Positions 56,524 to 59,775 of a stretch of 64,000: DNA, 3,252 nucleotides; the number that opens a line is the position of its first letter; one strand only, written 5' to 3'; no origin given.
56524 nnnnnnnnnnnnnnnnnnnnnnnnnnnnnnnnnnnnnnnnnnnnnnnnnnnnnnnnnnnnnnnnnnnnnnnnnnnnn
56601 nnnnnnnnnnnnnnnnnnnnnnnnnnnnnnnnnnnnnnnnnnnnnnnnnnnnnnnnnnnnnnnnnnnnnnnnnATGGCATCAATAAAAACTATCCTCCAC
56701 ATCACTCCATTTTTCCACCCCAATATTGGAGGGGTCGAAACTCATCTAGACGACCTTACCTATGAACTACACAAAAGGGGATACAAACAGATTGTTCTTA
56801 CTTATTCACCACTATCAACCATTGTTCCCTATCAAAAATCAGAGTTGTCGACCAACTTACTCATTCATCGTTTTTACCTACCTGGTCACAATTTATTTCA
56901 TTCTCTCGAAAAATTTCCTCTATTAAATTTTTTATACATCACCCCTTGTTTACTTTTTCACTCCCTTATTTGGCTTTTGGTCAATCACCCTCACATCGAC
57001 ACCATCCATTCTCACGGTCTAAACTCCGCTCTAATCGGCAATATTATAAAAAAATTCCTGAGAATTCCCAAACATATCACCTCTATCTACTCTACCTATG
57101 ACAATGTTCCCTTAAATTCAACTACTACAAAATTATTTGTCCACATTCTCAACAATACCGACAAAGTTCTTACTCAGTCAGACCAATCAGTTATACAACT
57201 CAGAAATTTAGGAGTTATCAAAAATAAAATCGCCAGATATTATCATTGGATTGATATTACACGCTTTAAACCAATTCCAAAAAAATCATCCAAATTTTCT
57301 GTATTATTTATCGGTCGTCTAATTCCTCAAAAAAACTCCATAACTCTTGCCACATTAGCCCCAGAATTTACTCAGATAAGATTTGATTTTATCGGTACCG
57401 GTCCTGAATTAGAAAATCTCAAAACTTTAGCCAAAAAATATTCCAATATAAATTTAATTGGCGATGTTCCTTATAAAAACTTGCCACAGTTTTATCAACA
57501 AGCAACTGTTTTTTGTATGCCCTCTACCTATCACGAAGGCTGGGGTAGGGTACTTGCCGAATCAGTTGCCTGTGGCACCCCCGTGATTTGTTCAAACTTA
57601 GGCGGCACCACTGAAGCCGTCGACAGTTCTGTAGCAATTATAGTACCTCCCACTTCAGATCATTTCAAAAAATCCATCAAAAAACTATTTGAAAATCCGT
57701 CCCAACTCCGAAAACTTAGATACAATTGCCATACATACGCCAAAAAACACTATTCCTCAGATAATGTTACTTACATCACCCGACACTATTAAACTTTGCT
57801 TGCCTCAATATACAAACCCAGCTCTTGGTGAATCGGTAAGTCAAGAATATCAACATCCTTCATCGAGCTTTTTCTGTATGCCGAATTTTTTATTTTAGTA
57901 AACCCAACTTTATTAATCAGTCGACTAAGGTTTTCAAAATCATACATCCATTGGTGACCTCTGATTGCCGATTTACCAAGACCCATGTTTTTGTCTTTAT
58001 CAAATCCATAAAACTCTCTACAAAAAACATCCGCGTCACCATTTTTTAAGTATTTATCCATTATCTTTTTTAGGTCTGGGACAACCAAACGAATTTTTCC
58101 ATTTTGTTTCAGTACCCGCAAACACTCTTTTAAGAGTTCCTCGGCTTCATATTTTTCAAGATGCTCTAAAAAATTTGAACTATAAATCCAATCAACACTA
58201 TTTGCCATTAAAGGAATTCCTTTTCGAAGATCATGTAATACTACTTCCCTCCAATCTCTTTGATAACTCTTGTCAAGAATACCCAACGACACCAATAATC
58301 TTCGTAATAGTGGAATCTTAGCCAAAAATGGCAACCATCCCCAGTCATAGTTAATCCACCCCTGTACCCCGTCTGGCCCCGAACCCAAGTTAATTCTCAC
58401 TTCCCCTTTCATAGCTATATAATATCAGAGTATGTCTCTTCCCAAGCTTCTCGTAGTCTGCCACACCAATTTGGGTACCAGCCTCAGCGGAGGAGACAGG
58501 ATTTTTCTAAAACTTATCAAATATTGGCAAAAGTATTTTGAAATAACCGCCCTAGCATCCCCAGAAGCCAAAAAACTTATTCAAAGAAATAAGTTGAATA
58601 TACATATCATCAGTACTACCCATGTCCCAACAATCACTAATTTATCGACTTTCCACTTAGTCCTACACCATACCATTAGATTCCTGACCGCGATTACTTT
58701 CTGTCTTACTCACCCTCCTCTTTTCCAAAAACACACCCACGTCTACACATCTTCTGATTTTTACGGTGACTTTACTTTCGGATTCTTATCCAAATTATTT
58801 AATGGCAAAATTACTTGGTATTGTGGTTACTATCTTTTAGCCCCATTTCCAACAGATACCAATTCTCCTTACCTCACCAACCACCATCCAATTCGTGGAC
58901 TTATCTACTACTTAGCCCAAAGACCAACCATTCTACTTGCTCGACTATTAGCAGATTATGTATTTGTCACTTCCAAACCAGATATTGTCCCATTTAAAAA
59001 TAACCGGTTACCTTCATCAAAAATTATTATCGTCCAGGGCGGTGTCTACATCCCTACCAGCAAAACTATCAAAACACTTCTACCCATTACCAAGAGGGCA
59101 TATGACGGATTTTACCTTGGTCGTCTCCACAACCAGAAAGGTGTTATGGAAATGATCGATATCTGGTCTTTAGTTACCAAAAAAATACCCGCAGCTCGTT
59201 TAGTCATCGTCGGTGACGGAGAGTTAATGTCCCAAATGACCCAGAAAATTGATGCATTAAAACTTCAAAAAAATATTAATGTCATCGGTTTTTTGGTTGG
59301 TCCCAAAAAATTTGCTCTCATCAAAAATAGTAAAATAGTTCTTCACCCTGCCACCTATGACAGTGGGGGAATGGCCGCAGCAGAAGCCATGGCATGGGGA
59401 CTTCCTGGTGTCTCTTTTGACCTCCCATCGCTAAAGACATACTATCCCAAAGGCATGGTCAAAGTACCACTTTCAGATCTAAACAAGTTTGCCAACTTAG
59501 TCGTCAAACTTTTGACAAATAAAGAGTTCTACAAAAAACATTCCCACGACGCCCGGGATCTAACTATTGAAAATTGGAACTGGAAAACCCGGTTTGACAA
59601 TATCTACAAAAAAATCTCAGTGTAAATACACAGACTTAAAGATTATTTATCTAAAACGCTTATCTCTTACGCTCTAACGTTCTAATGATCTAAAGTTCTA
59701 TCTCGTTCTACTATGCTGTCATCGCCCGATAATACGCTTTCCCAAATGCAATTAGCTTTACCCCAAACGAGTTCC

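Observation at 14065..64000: Roughly 50-kb uninterrupted cell-surface glycosylation island occupying ~78% of the window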

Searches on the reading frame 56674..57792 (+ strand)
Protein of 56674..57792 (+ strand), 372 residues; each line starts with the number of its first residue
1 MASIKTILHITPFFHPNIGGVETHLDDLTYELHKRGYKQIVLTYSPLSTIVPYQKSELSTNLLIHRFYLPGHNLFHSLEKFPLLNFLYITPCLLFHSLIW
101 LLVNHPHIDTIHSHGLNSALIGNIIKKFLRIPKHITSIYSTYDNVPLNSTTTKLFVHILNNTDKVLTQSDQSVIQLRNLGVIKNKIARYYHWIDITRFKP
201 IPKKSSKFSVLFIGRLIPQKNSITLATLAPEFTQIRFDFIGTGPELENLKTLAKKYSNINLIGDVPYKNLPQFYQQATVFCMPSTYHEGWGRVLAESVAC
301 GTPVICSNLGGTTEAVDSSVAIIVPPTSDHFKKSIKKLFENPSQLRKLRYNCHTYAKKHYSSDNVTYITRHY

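Call 6: search_protein_families(library=pfam, proteins=[window:56674-57792:+], max_evalue=0.01)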
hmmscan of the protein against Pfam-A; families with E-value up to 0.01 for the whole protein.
window:56674-57792:+ (372 aa): 6 families
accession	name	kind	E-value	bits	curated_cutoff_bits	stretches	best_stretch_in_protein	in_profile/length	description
PF00534.26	Glycos_transf_1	-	2.4e-32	112.3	26.4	1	198-358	6-171/172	Glycosyl transferases group 1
PF13692.12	Glyco_trans_1_4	-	2e-23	83.6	27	1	209-341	3-142/142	Glycosyl transferases group 1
PF13439.12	Glyco_transf_4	-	3.3e-14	53.7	28.5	1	18-197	1-170/170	Glycosyltransferase Family 4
PF13524.12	Glyco_trans_1_2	-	4.2e-07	30.4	25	1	231-364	11-137/144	Glycosyl transferase-like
PF20706.3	GT4-conflict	-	1.7e-05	24.4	26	1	272-319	277-323/385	Family 4 Glycosyltransferase in conflict systems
PF13579.12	Glyco_trans_4_4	-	5.6e-05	24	29.7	1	19-187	1-153/158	Glycosyl transferase 4-like domain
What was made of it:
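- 56674..57792 (+): GT4. Glycos_transf_1 E 2.4e-32 (call 6).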

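Call 92: search_protein_families(library=ncbifam, proteins=[window:56674-57792:+], max_evalue=0.00001)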
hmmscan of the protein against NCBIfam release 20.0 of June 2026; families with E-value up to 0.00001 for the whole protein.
window:56674-57792:+ (372 aa): 28 families (the best 25 are shown)
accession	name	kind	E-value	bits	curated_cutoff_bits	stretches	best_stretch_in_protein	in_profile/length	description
NF047684.1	TeichurnBiosyTuaC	equivalog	1.2e-18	67.2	550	1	193-368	194-382/391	teichuronic acid biosynthesis protein TuaC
TIGR04047.1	MSMEG_0565_glyc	hypoth_equivalog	1.7e-13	50.4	259.85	1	249-344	249-344/373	MSMEG_0565 family glycosyltransferase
TIGR03999.1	thiol_BshA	equivalog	1.7e-13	50.3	273.7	1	15-365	8-362/375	N-acetyl-alpha-D-glucosaminyl L-malate synthase BshA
NF041876.1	EPS_EpsE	equivalog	5e-13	49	400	1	206-363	213-383/389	exopolysaccharide biosynthesis GT4 family glycosyltransferase EpsE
TIGR02149.1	glgA_Coryne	subfamily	1.2e-12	47.7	302.4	1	205-366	202-380/391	glycogen synthase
TIGR03449.1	mycothiol_MshA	equivalog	1.7e-12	46.9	462.5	1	105-362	100-390/406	D-inositol-3-phosphate glycosyltransferase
TIGR03088.1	stp2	hypoth_equivalog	2e-12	46.8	409.05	1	178-365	154-362/374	TIGR03088 family PEP-CTERM/XrtA system glycosyltransferase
NF046085.1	XrtY_assoc_Gly1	equivalog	2.6e-11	43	400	1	167-365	172-373/387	XrtY-associated glycosyltransferase XYAG1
NF050063.1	ProtGlycPglJ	equivalog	3e-11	43.2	500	1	139-358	121-349/363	N-acetylgalactosamine-N,N'-diacetylbacillosaminyl-diphospho-undecaprenol 4-alpha-N-acetylgalactosaminyltransferase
NF053787.1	GlcN_PG_synth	equivalog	1.1e-10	40.9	480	1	156-371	138-355/361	N-acetylglucosaminyl phosphatidylglycerol synthase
NF007396.0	PRK09922.1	equivalog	2.9e-10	39.5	385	1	148-320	123-303/361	lipopolysaccharide 1,6-galactosyltransferase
NF007640.0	PRK10307.1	subfamily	4.3e-10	39.1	276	1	155-365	165-396/411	WcaI family glycosyltransferase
TIGR04157.1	glyco_rSAM_CFB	subfamily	5.4e-10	38.8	400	1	137-364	155-397/406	TIGR04157 family glycosyltransferase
TIGR04348.1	TIGR04348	equivalog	2.2e-09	36.8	300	1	198-353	128-289/310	selenoneine biosynthesis selenosugar synthase SenB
NF047880.1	glyco_SdgA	exception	2.4e-09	36.3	800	1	182-362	287-477/488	serine-aspartate repeat adhesin O-glycosyltransferase SdgA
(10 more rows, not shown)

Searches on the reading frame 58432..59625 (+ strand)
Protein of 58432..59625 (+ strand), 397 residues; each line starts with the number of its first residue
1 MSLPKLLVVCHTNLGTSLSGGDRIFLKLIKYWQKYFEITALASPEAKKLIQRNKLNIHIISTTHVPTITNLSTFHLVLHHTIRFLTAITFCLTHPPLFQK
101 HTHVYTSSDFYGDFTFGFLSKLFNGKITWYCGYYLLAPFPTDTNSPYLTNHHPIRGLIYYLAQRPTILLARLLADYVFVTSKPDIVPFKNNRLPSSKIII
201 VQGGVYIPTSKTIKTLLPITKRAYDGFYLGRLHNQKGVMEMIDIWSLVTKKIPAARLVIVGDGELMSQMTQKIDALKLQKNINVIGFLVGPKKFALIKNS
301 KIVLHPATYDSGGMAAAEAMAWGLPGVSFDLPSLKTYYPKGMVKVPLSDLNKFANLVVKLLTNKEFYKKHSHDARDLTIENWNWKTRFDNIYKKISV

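Call 6: search_protein_families(library=pfam, proteins=[window:58432-59625:+], max_evalue=0.01)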
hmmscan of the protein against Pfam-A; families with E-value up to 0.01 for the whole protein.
window:58432-59625:+ (397 aa): 3 families
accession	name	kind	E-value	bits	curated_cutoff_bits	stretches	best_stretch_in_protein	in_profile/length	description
PF00534.26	Glycos_transf_1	-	5.8e-22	78.5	26.4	1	227-375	19-170/172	Glycosyl transferases group 1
PF13692.12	Glyco_trans_1_4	-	2.8e-21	76.7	27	1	227-363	5-142/142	Glycosyl transferases group 1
PF13524.12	Glyco_trans_1_2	-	5e-05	23.7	25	1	251-391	11-142/144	Glycosyl transferase-like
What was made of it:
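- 58432..59625 (+): GT4. Glycos_transf_1 E 5.8e-22 (call 6).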

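Call 19: find_encoding_contigs(protein=window:58432-59625:+, flank=10000, max_places=3)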
Protein window:58432-59625:+ (397 aa): no gene with exactly this product is on record in the collection.
